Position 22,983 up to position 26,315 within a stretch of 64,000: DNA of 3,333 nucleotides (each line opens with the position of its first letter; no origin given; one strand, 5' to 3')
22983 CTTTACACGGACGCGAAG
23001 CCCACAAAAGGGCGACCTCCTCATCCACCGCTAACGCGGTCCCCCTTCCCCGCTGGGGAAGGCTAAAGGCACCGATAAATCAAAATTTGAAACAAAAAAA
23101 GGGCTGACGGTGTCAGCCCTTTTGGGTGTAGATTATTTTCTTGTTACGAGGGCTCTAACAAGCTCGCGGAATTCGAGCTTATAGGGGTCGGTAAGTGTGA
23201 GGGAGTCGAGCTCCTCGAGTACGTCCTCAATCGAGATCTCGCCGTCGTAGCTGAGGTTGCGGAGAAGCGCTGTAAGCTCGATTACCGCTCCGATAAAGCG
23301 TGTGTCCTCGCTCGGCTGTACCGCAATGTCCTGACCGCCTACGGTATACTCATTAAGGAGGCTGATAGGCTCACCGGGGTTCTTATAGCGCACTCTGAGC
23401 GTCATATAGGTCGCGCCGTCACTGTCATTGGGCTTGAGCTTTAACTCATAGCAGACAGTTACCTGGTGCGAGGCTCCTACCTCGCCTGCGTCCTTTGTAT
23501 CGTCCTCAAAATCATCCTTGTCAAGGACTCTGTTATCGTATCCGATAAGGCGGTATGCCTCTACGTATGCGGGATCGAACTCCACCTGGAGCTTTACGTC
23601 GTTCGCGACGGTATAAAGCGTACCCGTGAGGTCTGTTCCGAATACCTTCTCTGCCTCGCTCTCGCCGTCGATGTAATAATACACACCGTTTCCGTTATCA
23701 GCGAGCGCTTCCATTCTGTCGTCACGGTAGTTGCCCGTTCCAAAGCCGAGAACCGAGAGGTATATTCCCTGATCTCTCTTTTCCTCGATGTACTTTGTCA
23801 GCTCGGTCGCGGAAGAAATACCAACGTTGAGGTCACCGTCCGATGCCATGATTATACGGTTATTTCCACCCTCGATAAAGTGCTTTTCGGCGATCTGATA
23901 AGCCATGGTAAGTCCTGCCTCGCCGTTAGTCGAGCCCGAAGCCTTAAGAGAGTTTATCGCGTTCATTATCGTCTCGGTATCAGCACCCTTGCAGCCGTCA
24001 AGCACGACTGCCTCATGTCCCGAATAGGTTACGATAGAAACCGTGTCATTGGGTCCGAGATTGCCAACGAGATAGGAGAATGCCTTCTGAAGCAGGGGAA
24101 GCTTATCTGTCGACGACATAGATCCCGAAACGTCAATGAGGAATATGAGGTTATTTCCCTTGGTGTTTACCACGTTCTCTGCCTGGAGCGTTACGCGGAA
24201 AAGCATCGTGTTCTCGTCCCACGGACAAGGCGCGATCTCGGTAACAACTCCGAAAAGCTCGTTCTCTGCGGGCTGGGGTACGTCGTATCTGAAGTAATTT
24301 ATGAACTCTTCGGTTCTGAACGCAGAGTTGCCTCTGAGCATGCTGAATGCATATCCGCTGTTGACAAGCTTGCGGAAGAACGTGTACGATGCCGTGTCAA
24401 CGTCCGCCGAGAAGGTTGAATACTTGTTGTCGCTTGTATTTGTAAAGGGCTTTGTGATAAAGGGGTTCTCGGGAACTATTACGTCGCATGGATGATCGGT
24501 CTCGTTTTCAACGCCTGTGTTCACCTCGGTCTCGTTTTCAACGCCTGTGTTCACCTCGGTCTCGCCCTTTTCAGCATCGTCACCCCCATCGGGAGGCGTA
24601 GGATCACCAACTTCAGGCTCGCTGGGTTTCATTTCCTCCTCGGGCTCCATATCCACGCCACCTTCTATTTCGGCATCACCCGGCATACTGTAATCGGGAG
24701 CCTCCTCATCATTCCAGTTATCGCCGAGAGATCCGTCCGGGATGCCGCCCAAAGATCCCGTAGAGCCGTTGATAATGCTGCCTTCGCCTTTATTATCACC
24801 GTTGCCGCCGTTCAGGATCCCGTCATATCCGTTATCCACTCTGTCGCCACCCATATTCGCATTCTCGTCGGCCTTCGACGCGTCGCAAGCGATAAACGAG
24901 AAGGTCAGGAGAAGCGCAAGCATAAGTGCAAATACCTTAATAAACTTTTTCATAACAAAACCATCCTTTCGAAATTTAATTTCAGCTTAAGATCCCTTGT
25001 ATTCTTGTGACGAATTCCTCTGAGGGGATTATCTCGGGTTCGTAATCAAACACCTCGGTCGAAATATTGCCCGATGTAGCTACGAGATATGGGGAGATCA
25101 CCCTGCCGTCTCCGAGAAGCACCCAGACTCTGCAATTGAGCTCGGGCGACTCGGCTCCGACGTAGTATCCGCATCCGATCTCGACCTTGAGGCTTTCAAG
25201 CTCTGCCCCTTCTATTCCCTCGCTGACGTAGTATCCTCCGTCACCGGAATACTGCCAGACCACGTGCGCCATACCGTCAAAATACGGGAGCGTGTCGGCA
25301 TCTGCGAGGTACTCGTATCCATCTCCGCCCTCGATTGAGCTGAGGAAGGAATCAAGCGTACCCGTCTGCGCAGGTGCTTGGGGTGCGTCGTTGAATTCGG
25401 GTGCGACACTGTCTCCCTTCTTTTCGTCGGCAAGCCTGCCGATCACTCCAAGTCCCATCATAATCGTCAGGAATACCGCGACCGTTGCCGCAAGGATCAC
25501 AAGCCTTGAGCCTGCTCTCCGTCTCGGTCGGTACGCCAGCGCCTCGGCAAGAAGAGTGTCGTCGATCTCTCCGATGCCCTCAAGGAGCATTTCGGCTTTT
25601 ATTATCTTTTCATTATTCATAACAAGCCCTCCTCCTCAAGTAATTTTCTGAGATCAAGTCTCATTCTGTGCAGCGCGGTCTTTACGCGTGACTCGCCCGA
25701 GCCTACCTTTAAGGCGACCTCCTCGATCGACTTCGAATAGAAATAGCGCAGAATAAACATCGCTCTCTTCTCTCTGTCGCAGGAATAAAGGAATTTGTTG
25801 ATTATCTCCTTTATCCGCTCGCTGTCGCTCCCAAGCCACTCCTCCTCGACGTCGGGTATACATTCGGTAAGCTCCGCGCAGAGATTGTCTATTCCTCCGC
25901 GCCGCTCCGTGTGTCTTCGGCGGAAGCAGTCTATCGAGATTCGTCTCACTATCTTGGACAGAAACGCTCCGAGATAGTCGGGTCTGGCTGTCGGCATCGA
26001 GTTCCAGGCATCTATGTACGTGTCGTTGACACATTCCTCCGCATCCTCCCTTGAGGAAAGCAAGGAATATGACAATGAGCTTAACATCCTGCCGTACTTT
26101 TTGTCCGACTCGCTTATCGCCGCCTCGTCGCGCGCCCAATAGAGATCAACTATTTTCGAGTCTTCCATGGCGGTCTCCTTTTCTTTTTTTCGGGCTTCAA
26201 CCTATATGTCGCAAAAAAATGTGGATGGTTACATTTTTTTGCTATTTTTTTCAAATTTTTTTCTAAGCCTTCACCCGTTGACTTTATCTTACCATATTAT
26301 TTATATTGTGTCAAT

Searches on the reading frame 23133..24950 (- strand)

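Call 68: search_protein_families(library=pfam, proteins=[window:23133-24950:-], max_evalue=0.00001)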
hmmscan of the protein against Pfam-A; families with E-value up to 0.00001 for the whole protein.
window:23133-24950:- (605 aa): 5 families
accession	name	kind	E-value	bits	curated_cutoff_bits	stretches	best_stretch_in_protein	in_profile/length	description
PF12034.13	YfbK_C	-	2.6e-41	142.3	25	1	443-600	1-180/184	Uncharacterized protein YfbK, C-terminal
PF12450.13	vWF_A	-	1.3e-26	92.9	25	1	166-251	12-93/94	von Willebrand factor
PF00092.34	VWA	-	9.7e-16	58.9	23.8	1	267-435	1-170/174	von Willebrand factor type A domain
PF13519.12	VWA_2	-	1.5e-15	58.2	27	1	268-372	1-106/107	von Willebrand factor type A domain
PF13768.12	VWA_3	-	2.4e-09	37.9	27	1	267-425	2-154/155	von Willebrand factor type A domain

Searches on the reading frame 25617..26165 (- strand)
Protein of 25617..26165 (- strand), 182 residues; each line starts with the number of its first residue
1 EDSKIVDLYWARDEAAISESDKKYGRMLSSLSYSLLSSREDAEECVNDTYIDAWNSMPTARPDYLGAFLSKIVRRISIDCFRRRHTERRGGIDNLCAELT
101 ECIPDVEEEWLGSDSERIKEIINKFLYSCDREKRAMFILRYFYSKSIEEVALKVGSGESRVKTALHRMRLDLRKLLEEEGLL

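Call 68: search_protein_families(library=pfam, proteins=[window:25617-26165:-], max_evalue=0.00001)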
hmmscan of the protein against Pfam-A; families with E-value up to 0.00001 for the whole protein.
window:25617-26165:- (182 aa): 3 families
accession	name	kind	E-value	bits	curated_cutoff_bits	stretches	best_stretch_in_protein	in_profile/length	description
PF04542.20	Sigma70_r2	-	3.2e-08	33.7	24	1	23-84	4-68/71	Sigma-70 region 2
PF07638.17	Sigma70_ECF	-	4.5e-08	33.6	21.1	1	60-173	70-180/185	ECF sigma factor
PF08281.18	Sigma70_r4_2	-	3.9e-06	26.8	25.7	1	132-171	14-53/54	Sigma-70, region 4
